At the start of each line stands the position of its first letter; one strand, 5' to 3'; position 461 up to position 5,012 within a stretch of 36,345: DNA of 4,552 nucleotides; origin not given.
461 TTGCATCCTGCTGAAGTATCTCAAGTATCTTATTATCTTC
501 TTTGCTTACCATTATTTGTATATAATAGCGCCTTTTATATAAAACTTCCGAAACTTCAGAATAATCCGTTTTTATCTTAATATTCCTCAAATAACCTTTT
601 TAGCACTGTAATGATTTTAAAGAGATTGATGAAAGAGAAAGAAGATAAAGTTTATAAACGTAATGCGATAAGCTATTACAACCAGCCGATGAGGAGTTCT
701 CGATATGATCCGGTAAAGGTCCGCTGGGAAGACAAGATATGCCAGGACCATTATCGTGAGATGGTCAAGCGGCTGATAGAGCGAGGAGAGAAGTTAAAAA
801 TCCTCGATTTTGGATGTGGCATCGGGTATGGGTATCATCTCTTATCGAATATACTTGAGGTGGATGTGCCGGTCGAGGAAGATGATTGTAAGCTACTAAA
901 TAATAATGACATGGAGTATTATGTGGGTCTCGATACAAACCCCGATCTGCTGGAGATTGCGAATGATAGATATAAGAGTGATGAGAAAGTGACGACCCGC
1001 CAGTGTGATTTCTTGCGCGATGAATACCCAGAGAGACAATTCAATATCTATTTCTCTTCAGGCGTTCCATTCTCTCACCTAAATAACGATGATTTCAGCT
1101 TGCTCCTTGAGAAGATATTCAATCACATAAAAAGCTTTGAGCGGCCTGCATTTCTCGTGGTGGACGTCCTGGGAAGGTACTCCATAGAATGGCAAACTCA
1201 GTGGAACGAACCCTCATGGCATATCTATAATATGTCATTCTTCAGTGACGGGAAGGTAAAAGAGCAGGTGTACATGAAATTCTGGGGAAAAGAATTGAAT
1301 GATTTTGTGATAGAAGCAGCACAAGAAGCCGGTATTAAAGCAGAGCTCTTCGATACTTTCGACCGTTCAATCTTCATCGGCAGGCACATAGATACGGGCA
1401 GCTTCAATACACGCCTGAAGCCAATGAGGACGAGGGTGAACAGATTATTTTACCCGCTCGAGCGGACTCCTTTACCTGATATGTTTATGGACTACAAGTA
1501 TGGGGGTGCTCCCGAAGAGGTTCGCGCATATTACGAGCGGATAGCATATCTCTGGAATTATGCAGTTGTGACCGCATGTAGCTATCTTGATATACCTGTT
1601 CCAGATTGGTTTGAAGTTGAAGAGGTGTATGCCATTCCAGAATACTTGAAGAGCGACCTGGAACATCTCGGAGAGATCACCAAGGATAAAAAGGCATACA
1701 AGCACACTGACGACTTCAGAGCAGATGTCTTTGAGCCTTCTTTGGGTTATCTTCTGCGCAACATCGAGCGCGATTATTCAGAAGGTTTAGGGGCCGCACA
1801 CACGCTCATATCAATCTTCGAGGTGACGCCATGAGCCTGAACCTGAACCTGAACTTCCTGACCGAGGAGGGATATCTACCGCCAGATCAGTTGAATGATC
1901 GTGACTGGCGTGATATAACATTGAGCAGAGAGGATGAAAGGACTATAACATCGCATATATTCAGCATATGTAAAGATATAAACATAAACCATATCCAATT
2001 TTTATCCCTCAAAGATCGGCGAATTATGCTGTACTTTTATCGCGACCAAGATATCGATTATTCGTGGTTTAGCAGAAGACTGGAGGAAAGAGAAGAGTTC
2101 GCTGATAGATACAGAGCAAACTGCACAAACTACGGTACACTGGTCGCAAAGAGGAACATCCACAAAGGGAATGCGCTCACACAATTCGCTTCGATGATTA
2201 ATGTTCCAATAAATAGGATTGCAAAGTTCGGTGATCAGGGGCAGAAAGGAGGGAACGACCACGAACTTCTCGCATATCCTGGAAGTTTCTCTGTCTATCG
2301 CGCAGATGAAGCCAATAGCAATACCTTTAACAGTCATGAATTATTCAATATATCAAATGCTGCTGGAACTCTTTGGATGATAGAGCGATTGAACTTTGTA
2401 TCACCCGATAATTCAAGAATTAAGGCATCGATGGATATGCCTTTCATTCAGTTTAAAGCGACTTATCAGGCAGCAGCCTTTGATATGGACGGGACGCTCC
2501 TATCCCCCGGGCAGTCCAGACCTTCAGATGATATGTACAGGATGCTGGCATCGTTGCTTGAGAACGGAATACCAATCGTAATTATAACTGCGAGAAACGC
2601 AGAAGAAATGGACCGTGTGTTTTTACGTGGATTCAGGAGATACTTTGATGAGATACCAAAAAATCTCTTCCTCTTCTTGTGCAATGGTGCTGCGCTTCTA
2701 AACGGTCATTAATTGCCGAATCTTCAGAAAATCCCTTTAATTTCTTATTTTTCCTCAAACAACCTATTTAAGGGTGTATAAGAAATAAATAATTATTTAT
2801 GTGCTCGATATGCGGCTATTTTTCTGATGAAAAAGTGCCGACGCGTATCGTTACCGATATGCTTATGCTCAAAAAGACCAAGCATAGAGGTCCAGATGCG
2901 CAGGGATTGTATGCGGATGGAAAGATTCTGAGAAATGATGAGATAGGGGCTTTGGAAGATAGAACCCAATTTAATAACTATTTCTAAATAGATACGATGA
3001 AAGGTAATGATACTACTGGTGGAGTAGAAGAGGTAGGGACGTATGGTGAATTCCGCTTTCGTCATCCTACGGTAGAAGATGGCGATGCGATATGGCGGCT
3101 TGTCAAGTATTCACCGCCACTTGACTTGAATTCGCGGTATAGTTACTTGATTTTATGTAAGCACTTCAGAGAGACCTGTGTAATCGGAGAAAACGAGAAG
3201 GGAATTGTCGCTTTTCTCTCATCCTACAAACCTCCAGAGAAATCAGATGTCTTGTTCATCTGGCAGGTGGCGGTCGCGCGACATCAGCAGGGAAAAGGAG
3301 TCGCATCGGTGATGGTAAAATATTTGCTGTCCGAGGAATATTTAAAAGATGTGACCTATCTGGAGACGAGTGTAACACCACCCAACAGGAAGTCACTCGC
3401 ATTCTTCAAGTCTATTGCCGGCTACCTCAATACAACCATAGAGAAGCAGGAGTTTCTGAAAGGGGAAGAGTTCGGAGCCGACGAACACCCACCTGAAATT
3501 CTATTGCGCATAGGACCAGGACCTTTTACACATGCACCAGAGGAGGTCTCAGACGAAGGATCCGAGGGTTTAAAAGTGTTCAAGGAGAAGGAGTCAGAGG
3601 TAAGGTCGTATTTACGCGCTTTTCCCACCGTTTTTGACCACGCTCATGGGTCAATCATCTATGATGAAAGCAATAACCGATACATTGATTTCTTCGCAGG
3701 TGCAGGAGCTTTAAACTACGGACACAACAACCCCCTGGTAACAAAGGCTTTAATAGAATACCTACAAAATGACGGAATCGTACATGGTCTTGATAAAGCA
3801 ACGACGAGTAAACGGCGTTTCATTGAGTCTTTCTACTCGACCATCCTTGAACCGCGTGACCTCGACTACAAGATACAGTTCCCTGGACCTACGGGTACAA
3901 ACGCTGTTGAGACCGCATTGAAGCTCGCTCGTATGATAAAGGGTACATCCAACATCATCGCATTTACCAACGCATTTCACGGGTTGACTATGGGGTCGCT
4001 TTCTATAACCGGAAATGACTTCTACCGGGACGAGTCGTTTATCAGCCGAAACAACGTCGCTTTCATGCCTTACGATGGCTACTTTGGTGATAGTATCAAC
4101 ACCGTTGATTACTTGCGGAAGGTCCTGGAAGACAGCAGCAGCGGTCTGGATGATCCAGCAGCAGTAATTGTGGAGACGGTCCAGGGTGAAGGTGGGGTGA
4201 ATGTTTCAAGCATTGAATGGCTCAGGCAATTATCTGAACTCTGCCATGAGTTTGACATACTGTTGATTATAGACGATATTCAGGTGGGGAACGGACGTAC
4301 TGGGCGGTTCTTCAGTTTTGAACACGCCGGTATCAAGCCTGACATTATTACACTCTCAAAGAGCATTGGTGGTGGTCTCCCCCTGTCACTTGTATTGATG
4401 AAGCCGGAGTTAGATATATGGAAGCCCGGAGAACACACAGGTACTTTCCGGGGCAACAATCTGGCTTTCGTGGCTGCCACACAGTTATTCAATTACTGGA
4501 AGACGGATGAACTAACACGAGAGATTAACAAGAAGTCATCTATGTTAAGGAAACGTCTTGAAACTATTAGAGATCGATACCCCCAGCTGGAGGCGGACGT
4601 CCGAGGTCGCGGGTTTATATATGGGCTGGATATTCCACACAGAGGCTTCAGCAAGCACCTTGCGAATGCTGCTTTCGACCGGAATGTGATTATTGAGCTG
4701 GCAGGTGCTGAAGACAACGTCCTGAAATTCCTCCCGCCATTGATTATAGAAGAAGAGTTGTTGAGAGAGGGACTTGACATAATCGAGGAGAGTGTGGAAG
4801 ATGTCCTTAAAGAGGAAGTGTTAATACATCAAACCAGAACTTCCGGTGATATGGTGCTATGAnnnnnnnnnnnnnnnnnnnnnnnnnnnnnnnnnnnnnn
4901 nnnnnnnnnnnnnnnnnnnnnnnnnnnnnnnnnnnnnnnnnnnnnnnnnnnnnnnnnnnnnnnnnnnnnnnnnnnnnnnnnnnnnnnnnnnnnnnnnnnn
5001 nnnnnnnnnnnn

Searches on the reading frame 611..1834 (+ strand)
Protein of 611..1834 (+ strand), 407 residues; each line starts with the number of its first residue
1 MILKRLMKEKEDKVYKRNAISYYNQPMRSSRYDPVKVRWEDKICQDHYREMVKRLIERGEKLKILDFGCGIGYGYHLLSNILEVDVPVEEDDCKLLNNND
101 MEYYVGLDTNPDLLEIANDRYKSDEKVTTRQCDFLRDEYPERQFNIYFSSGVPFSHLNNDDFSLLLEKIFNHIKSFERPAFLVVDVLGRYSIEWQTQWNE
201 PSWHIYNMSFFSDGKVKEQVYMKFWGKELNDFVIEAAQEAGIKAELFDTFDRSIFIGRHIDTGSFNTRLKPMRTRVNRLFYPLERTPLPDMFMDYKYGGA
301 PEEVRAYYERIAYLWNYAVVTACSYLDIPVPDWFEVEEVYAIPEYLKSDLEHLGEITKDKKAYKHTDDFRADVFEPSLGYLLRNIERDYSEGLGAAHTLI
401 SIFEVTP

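Call 9: search_protein_families(library=pfam, proteins=[window:611-1834:+], max_evalue=0.001)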
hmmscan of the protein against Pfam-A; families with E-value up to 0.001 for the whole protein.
window:611-1834:+ (407 aa): 4 families
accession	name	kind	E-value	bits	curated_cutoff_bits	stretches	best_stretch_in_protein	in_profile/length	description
PF13649.12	Methyltransf_25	-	2.9e-09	37.9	27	1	102-174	22-94/97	Methyltransferase domain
PF13847.12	Methyltransf_31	-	9.3e-05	22.6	27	1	61-177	4-101/145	Methyltransferase domain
PF08241.18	Methyltransf_11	-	0.00017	22.6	21.2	0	99-171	17-85/95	Methyltransferase domain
PF08242.18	Methyltransf_12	-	0.00032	21.8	30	0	65-174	1-93/98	Methyltransferase domain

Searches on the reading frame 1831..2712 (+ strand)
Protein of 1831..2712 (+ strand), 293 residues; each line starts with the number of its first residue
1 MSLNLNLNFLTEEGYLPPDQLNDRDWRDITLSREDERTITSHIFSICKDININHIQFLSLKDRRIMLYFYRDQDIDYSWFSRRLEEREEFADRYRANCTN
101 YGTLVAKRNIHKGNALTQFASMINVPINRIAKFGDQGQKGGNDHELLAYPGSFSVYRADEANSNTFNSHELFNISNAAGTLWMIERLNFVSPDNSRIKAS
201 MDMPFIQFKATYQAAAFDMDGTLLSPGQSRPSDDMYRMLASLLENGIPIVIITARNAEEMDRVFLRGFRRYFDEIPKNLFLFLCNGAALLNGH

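Call 9: search_protein_families(library=pfam, proteins=[window:1831-2712:+], max_evalue=0.001)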
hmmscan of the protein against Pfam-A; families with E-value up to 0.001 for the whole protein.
window:1831-2712:+ (293 aa): 2 families
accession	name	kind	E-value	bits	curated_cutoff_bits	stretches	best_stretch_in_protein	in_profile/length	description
PF08282.18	Hydrolase_3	-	1.1e-13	52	20.9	2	216-265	2-50/255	haloacid dehalogenase-like hydrolase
PF00702.32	Hydrolase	-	0.00045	21.1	26.4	0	230-273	98-142/191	haloacid dehalogenase-like hydrolase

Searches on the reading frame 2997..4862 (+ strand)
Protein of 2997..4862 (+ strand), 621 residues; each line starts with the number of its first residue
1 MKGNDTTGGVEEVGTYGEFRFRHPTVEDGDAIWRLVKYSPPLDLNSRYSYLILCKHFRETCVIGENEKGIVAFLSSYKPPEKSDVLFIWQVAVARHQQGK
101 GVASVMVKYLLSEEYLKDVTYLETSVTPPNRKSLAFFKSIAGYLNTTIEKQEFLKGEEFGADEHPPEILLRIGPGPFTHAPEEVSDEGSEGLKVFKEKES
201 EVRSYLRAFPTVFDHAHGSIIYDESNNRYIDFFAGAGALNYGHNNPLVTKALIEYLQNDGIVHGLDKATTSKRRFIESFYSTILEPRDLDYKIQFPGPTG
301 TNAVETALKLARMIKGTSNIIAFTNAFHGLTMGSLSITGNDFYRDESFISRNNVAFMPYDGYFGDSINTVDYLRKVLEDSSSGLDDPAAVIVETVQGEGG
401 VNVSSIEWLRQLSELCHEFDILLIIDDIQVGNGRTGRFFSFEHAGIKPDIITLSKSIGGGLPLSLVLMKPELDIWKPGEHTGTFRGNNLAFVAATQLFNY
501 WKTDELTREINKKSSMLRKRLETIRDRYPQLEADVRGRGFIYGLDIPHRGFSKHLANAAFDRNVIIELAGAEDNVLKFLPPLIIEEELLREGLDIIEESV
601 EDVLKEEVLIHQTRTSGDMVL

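Call 9: search_protein_families(library=pfam, proteins=[window:2997-4862:+], max_evalue=0.001)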
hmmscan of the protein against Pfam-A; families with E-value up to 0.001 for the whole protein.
window:2997-4862:+ (621 aa): 3 families
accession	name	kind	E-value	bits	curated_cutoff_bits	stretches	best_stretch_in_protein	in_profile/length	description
PF00202.27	Aminotran_3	-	1.9e-84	284.1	30.5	1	210-598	10-401/403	Aminotransferase class-III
PF00583.31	Acetyltransf_1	-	2.2e-11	44.5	20.7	1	53-143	24-116/116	Acetyltransferase (GNAT) family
PF13508.13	Acetyltransf_7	-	0.00022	22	27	1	59-122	3-65/84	Acetyltransferase (GNAT) domain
